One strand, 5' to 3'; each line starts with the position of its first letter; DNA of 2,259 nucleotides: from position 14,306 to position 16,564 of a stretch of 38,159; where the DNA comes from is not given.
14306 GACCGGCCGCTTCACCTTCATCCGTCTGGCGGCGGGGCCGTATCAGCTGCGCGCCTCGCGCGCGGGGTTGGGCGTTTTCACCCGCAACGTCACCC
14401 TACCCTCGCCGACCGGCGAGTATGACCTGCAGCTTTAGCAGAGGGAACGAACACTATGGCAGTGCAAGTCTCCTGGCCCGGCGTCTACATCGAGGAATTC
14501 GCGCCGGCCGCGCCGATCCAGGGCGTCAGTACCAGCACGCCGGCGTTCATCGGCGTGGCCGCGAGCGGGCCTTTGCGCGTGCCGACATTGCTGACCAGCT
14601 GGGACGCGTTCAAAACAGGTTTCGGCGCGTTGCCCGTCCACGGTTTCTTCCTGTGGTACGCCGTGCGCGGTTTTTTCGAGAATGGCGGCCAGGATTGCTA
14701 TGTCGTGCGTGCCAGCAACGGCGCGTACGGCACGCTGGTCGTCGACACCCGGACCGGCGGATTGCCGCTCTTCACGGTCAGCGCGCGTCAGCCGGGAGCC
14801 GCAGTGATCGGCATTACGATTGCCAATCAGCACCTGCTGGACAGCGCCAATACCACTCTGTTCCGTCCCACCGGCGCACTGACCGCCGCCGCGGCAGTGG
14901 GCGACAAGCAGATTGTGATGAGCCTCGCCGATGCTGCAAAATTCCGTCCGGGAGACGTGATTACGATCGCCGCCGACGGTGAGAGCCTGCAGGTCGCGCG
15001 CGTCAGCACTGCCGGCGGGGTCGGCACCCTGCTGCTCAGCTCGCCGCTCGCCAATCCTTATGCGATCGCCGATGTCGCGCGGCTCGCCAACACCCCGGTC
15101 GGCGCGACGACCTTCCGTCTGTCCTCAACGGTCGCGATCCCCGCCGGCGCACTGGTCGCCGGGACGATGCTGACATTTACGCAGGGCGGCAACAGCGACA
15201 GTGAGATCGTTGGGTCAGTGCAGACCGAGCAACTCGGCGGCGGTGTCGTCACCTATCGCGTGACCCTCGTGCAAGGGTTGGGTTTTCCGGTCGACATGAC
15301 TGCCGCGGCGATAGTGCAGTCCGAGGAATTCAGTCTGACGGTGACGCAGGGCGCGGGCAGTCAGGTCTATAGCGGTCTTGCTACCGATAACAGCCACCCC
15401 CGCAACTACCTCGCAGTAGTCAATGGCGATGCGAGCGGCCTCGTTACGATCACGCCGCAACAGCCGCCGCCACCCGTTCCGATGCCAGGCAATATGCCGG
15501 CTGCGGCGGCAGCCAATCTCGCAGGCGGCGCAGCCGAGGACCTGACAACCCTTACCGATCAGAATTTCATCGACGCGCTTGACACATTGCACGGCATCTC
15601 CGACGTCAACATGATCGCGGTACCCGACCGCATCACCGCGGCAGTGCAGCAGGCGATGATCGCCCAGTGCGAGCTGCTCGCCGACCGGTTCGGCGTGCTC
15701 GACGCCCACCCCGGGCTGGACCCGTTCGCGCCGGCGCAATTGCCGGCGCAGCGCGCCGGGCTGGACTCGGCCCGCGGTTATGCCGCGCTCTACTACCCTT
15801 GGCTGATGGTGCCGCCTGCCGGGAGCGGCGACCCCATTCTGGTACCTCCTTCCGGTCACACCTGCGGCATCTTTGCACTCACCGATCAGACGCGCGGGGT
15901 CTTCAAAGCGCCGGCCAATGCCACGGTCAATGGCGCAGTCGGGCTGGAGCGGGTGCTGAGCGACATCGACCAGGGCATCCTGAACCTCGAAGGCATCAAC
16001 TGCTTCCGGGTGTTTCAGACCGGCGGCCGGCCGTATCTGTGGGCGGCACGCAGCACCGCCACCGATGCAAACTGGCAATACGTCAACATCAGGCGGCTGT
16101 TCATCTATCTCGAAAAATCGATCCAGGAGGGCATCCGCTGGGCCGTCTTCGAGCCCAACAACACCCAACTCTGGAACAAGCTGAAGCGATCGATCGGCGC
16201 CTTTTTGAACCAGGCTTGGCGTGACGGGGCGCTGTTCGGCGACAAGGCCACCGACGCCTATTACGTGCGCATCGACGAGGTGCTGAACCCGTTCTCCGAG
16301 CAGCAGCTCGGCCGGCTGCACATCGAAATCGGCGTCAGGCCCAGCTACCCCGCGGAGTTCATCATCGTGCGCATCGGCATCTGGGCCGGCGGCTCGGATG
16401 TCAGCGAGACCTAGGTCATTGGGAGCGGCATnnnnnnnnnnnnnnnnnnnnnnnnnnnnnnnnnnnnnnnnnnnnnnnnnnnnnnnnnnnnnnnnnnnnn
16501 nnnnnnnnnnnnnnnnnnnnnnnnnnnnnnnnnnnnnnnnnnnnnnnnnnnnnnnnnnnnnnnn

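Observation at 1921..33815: Apparently complete extracellular contractile injection system (eCIS) in one plus-strand array of about 32 kb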

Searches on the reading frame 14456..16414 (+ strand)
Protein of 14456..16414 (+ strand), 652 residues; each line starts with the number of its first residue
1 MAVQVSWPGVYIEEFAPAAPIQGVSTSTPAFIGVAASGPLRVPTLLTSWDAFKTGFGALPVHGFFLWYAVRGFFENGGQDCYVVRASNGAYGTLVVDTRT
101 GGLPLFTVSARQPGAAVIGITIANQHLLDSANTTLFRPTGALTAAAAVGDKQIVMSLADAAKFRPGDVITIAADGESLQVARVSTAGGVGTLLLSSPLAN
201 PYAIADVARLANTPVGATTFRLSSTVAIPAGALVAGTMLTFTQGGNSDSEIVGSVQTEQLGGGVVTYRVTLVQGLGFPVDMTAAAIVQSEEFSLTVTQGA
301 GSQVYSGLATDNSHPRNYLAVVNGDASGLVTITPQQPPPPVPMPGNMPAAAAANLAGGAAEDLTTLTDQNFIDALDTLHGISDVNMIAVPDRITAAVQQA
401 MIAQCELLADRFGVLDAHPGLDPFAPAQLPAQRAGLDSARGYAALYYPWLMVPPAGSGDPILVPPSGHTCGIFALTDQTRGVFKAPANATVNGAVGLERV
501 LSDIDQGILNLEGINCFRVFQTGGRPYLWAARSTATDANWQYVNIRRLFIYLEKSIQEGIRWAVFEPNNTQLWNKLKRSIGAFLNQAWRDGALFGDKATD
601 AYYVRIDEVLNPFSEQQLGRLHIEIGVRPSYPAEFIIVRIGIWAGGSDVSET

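Call 3: search_protein_families(library=pfam, proteins=[window:14456-16414:+], max_evalue=0.01)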
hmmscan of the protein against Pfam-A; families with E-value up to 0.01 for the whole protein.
window:14456-16414:+ (652 aa): 3 families
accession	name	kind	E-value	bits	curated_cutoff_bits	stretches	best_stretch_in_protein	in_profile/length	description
PF17482.7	Phage_sheath_1C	-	3.3e-14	53.2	26.9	1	536-640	2-101/104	Phage tail sheath C-terminal domain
PF04984.19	Phage_sheath_1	-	4.4e-14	53.1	31.4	1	367-534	4-168/168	Phage tail sheath protein subtilisin-like domain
PF10758.14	DUF2586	-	0.0016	18.1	26.4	1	30-411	25-147/386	Protein of unknown function (DUF2586)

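Call 8: find_encoding_contigs(protein=window:14456-16414:+, flank=10000, max_places=6)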
Protein window:14456-16414:+ (652 aa): no gene with exactly this product is on record in the collection.

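Call 9: find_related_loci(query=window:14456-16414:+, collection=genome_contigs, flank=10000)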
Query window:14456-16414:+ (652 aa) in genome_contigs; peptide patterns used: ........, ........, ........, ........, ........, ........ (x = any residue, [..] = any of these).
125 stretches matched a pattern; 6 encode a relative of the query (tblastn E <= 1e-3); 6 distinct loci.
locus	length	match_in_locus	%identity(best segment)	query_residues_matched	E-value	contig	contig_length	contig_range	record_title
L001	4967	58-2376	32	8-641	3e-66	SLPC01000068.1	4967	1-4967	MAG: Anaerolineae bacterium isolate CSSed165cm_48 CSSed16-5cm-87789, whole genome shotgun sequence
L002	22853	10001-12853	40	6-652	9e-60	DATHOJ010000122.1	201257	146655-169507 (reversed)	MAG TPA_asm: Bryobacteraceae bacterium isolate SMAG_U12681 k141_3556628, whole genome shotgun sequence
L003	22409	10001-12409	34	8-641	9e-72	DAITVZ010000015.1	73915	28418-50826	MAG TPA_asm: Chloroflexota bacterium isolate CTOTU19863 NODE_370_length_73915_cov_8.270579, whole genome shotgun sequenc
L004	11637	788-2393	39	63-640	1e-56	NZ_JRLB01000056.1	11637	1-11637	Nitrincola sp. A-D6 Contig56, whole genome shotgun sequence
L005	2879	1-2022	41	32-651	3e-55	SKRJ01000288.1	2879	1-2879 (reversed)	MAG: Anaerolineae bacterium isolate CSSed162cmA_480 CSSed16-2cmA-212559, whole genome shotgun sequence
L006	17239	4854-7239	39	8-640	7e-60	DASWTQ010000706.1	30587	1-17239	MAG TPA_asm: Herpetosiphonaceae bacterium isolate SMAG_U3579 k141_59567, whole genome shotgun sequence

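Call 10: find_homologous_proteins(query=window:14456-16414:+, max_evalue=1e-10)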
Query window:14456-16414:+ (652 aa): 893 proteins with E <= 1e-10 among 8000 candidates; the best 120 are listed.
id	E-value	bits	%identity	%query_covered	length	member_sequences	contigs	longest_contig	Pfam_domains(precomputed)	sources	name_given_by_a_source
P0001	0.0e+0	1382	94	100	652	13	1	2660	PF04984.20,PF17482.8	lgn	-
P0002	0.0e+0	1371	93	100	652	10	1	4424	PF04984.20,PF17482.8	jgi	jgi:hypothetical protein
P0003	0.0e+0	1301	88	100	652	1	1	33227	PF04984.20,PF17482.8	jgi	jgi:phage tail sheath protein FI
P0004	0.0e+0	1301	89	100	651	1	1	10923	PF04984.20,PF17482.8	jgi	jgi:hypothetical protein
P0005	0.0e+0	1271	86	100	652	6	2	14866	PF04984.20,PF17482.8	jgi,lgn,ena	jgi:phage tail sheath protein FI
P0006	0.0e+0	1250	85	100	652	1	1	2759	PF04984.20,PF17482.8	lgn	-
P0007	0.0e+0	1247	85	100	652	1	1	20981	PF04984.20,PF17482.8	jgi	jgi:phage tail sheath protein FI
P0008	0.0e+0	1247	84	100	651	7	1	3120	PF04984.20,PF17482.8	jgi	jgi:hypothetical protein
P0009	0.0e+0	1235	85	100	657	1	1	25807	PF04984.20,PF17482.8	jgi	jgi:phage tail sheath protein FI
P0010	0.0e+0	1233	84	100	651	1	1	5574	PF04984.20,PF17482.8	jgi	jgi:phage tail sheath protein FI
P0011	0.0e+0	1204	81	100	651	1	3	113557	PF04984.20,PF17482.8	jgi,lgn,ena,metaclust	metaclust:\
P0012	0.0e+0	1186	81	100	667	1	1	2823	PF04984.20,PF17482.8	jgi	jgi:phage tail sheath protein FI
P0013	0.0e+0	1166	80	100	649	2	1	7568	PF04984.20,PF17482.8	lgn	-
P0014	0.0e+0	1141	78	100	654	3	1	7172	PF04984.20,PF17482.8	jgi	jgi:phage tail sheath protein FI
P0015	0.0e+0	1127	77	100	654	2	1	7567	PF04984.20,PF17482.8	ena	-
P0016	0.0e+0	1101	76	100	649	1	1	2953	PF04984.20,PF17482.8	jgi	jgi:hypothetical protein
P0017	0.0e+0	1099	75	100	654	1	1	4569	PF04984.20,PF17482.8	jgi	jgi:phage tail sheath protein FI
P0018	0.0e+0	1099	76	100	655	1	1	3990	PF04984.20,PF17482.8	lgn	-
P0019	0.0e+0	1080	75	100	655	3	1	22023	PF04984.20,PF17482.8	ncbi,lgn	-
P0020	0.0e+0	1073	75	100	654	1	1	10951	PF04984.20,PF17482.8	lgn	-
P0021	0.0e+0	1063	74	100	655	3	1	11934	PF04984.20,PF17482.8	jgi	jgi:uncharacterized protein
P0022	0.0e+0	1054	73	100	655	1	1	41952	PF04984.20,PF17482.8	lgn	-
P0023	0.0e+0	1054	65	100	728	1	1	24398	PF04984.20,PF17482.8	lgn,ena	-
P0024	0.0e+0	1047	73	100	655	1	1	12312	PF04984.20,PF17482.8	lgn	-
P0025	0.0e+0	1014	64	100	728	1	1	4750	PF04984.20,PF17482.8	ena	-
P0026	8.7e-294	994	70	100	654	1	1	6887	PF04984.20,PF17482.8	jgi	jgi:phage tail sheath protein FI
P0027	1.1e-291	987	63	100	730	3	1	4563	PF04984.20,PF17482.8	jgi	jgi:Phage tail sheath protein subtilisin-like domain/Phage tail sheath C-terminal domain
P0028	1.8e-290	983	62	100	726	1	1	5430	PF04984.20,PF17482.8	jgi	jgi:uncharacterized protein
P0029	3.0e-289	979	69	100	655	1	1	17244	PF04984.20,PF17482.8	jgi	jgi:hypothetical protein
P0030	1.2e-288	977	67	100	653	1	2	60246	PF04984.20,PF17482.8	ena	-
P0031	8.5e-288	974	69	100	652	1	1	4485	PF04984.20,PF17482.8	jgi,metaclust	metaclust:\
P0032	1.5e-287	973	76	62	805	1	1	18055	PF04984.20,PF17482.8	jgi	jgi:phage tail sheath protein FI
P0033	5.5e-284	961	67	100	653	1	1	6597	PF04984.20,PF17482.8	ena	-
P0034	1.1e-283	960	67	100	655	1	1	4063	PF04984.20,PF17482.8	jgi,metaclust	metaclust:\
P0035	1.2e-281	954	67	100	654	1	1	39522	PF04984.20,PF17482.8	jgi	-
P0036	5.6e-277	938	65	100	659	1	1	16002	PF04984.20,PF17482.8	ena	-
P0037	1.6e-276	937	64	100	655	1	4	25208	PF04984.20,PF17482.8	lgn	-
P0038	3.3e-275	932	63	100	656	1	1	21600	PF04984.20,PF17482.8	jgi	-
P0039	6.4e-270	915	64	100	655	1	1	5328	PF04984.20,PF17482.8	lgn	-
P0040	5.8e-267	905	63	100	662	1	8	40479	PF04984.20,PF17482.8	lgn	-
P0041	1.8e-265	900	64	100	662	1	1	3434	PF04984.20,PF17482.8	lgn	-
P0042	1.1e-264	898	63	100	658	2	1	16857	PF04984.20,PF17482.8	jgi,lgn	jgi:phage tail sheath protein FI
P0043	3.3e-263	893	62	100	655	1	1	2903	PF04984.20,PF17482.8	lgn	-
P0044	1.1e-262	891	63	100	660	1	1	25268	PF04984.20,PF17482.8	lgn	-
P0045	3.0e-262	890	62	100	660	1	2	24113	PF04984.20,PF17482.8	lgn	-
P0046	3.3e-261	886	64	100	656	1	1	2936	PF04984.20,PF17482.8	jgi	jgi:hypothetical protein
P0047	1.1e-260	884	63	100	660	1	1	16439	PF04984.20,PF17482.8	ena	-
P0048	4.3e-258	876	64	100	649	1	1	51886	PF04984.20,PF17482.8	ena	-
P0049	2.6e-256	870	62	100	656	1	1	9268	PF04984.20,PF17482.8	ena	-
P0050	4.8e-255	866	61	100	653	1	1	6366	PF04984.20,PF17482.8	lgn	-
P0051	5.6e-255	866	61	100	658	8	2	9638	PF04984.20,PF17482.8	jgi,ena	-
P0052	2.5e-252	857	61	100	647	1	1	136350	PF04984.20,PF17482.8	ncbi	-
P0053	4.2e-252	856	61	100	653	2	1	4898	PF04984.20,PF17482.8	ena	-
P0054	1.1e-251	855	61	100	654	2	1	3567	PF04984.20,PF17482.8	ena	-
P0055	2.2e-251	854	63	100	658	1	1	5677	PF04984.20,PF17482.8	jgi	jgi:phage tail sheath protein FI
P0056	1.4e-249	848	61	100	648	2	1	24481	PF04984.20,PF17482.8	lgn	-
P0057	1.0e-248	845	61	100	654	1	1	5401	PF04984.20,PF17482.8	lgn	-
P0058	1.1e-248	845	62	100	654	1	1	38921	PF04984.20,PF17482.8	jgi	jgi:uncharacterized protein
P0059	2.0e-247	841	61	100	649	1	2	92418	PF04984.20,PF17482.8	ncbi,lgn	ncbi:MAG: phage tail sheath subtilisin-like domain-containing protein [Sideroxyarcus sp.]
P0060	1.2e-246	838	61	100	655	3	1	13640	PF04984.20,PF17482.8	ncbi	-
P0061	1.7e-246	838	62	100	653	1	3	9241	PF10758.15,PF04984.20,PF17482.8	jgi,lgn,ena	-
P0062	3.1e-246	837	62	100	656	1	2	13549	PF04984.20,PF17482.8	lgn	-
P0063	1.2e-245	835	60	100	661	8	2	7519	PF04984.20,PF17482.8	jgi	jgi:phage tail sheath protein FI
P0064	2.1e-245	834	61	100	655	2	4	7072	PF04984.20,PF17482.8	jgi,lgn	jgi:hypothetical protein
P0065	2.4e-243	827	59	100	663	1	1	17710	PF04984.20,PF17482.8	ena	-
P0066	4.6e-243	826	60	100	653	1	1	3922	PF04984.20,PF17482.8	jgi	jgi:phage tail sheath protein FI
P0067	5.9e-243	826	61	100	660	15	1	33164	PF04984.20,PF17482.8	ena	-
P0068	6.5e-243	826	61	100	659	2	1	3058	PF04984.20,PF17482.8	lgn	-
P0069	1.1e-242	825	59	100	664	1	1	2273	PF04984.20,PF17482.8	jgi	-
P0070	2.6e-242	824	60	100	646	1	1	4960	PF04984.20,PF17482.8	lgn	-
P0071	2.9e-242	824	60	100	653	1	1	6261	PF04984.20,PF17482.8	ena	-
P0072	1.3e-241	821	61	100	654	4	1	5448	PF04984.20,PF17482.8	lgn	-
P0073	2.2e-241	821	61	100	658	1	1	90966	PF04984.20,PF17482.8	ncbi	-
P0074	2.6e-241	820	59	100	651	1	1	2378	PF04984.20,PF17482.8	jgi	jgi:phage tail sheath protein FI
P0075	3.8e-240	817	59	100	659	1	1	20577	PF04984.20,PF17482.8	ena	-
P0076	7.1e-240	816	60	100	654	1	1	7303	PF04984.20,PF17482.8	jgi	jgi:phage tail sheath protein FI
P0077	1.5e-239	815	59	100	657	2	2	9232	PF04984.20,PF17482.8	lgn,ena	-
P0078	1.8e-239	814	59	100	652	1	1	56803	PF04984.20,PF17482.8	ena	-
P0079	2.7e-239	814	58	100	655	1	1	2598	PF04984.20,PF17482.8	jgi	jgi:phage tail sheath protein FI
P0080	4.6e-239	813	59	100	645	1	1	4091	PF04984.20,PF17482.8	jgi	jgi:phage tail sheath protein FI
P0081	7.6e-239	812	58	100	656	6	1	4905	PF04984.20,PF17482.8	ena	-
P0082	8.1e-239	812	60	100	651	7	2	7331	PF04984.20,PF17482.8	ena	-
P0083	1.8e-238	811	60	100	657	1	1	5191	PF04984.20,PF17482.8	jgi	-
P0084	3.3e-238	810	59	100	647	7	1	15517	PF04984.20,PF17482.8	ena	-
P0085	4.4e-238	810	60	100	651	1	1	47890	PF04984.20,PF17482.8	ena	-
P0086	6.9e-238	809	58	100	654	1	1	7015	PF04984.20,PF17482.8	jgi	jgi:hypothetical protein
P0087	7.5e-238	809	60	100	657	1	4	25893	PF04984.20,PF17482.8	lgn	-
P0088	1.3e-237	808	61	100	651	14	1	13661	PF04984.20,PF17482.8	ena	-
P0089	1.5e-237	808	59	100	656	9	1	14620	PF04984.20,PF17482.8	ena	-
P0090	2.8e-237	807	59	100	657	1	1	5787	PF04984.20,PF17482.8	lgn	-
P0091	4.5e-237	806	58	100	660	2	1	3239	PF04984.20,PF17482.8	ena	-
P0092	9.3e-237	805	59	100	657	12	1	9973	PF04984.20,PF17482.8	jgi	-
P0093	1.0e-236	805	59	100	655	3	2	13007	PF04984.20,PF17482.8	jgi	jgi:phage tail sheath protein FI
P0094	1.9e-236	804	58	100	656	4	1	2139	PF04984.20,PF17482.8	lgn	-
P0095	2.9e-236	804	59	100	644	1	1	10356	PF04984.20,PF17482.8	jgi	jgi:phage tail sheath protein FI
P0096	5.6e-236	803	59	100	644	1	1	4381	PF04984.20,PF17482.8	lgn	-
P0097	1.2e-235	802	58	100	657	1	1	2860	PF04984.20,PF17482.8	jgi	jgi:phage tail sheath protein FI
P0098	1.6e-235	801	58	100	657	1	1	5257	PF04984.20,PF17482.8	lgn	-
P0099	1.9e-235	801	58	100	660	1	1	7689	PF04984.20,PF17482.8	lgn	-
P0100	2.4e-235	801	59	100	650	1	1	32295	PF04984.20,PF17482.8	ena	-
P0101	3.8e-235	800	59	100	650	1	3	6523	PF04984.20,PF17482.8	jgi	jgi:uncharacterized protein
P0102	4.4e-235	800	59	100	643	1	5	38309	PF04984.20,PF17482.8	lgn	-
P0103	4.5e-235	800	59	100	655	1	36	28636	PF04984.20,PF17482.8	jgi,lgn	jgi:phage tail sheath protein FI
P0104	4.8e-235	800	60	100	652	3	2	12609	PF04984.20,PF17482.8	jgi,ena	-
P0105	5.2e-235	800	59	100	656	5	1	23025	PF04984.20,PF17482.8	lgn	-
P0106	5.6e-235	800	59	100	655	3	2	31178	PF04984.20,PF17482.8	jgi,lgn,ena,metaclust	metaclust:\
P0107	6.0e-235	799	59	100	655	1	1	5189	PF04984.20,PF17482.8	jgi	jgi:phage tail sheath protein FI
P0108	6.1e-235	799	57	100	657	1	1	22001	PF04984.20,PF17482.8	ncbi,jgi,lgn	jgi:phage tail sheath protein FI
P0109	8.1e-235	799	59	100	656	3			PF04984.20,PF17482.8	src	-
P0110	9.7e-235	799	58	100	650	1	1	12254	PF04984.20,PF17482.8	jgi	jgi:phage tail sheath protein FI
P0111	2.7e-234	797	58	100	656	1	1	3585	PF04984.20,PF17482.8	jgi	jgi:phage tail sheath protein FI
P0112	5.7e-234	796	58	100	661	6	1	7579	PF04984.20,PF17482.8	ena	-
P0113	6.7e-234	796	59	100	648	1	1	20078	PF04984.20,PF17482.8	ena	-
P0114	7.5e-234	796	58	100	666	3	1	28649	PF04984.20,PF17482.8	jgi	jgi:hypothetical protein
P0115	9.6e-234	795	58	100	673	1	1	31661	PF04984.20,PF17482.8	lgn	-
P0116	1.1e-233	795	59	100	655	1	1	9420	PF04984.20,PF17482.8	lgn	-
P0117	1.8e-233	795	58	100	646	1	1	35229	PF04984.20,PF17482.8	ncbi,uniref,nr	ncbi:phage tail sheath subtilisin-like domain-containing protein [Microcoleus sp. FACHB-1515]|uniref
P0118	2.0e-233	794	58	100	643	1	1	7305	PF04984.20,PF17482.8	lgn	-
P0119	2.7e-233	794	58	100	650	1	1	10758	PF04984.20,PF17482.8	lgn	-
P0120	2.7e-233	794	58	100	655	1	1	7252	PF04984.20,PF17482.8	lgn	-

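Call 11: find_encoding_contigs(protein=P0011, flank=10000, max_places=3)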
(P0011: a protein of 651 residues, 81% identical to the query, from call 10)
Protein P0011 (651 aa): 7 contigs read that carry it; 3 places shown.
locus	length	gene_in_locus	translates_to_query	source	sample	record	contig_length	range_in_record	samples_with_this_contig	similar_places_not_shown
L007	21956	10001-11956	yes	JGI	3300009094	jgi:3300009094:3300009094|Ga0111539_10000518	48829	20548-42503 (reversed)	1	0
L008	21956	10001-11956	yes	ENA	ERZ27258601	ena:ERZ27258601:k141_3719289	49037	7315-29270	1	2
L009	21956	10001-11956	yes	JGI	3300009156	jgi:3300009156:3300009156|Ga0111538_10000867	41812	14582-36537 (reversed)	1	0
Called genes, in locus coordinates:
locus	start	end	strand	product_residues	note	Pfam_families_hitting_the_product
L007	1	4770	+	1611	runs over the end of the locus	PF13699:eCIS_core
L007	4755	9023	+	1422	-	-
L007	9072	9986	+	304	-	PF14065:Pvc16_N, PF13620:CarboxypepD_reg, PF22904:NOMO1-like_2nd (weak)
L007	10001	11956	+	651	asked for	PF04984:Phage_sheath_1, PF17482:Phage_sheath_1C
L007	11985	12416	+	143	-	PF06841:Phage_T4_gp19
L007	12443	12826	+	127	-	-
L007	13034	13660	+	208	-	-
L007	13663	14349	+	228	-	PF19266:CIS_tube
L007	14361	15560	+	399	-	-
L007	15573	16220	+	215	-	PF04717:Phage_base_V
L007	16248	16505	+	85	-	-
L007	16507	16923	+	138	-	PF04965:GPW_gp25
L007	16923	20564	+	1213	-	-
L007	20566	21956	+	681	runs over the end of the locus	-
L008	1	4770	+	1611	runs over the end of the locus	PF13699:eCIS_core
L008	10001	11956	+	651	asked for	PF04984:Phage_sheath_1, PF17482:Phage_sheath_1C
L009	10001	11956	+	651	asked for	PF04984:Phage_sheath_1, PF17482:Phage_sheath_1C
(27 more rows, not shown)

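Call 12: find_encoding_contigs(protein=P0003, flank=10000, max_places=2)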
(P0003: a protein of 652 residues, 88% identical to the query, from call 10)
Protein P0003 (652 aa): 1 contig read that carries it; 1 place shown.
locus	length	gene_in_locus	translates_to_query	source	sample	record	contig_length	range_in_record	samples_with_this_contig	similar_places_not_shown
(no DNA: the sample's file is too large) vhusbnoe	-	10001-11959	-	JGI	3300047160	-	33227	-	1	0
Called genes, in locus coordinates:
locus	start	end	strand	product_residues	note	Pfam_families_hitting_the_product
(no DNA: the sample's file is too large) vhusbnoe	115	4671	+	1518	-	PF13699:eCIS_core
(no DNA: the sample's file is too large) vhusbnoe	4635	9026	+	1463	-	-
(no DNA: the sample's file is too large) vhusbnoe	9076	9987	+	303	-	PF14065:Pvc16_N, PF13620:CarboxypepD_reg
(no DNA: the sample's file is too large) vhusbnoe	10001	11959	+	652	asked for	PF04984:Phage_sheath_1, PF17482:Phage_sheath_1C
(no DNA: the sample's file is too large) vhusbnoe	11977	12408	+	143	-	PF06841:Phage_T4_gp19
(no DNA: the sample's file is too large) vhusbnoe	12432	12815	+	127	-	-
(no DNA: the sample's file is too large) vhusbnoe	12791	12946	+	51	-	PF20546:DUF6760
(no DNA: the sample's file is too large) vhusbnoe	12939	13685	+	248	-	-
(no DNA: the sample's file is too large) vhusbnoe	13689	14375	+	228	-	PF19266:CIS_tube, PF01476:LysM (faint)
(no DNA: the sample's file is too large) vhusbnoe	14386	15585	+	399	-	PF05954:Phage_GPD (faint)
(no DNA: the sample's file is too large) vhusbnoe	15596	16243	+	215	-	PF04717:Phage_base_V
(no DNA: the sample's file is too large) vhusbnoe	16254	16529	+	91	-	PF05488:PAAR_motif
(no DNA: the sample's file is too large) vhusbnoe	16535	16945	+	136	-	PF04965:GPW_gp25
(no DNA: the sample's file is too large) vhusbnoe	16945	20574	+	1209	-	PF04865:Baseplate_J (weak)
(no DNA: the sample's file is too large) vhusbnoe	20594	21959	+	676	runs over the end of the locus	-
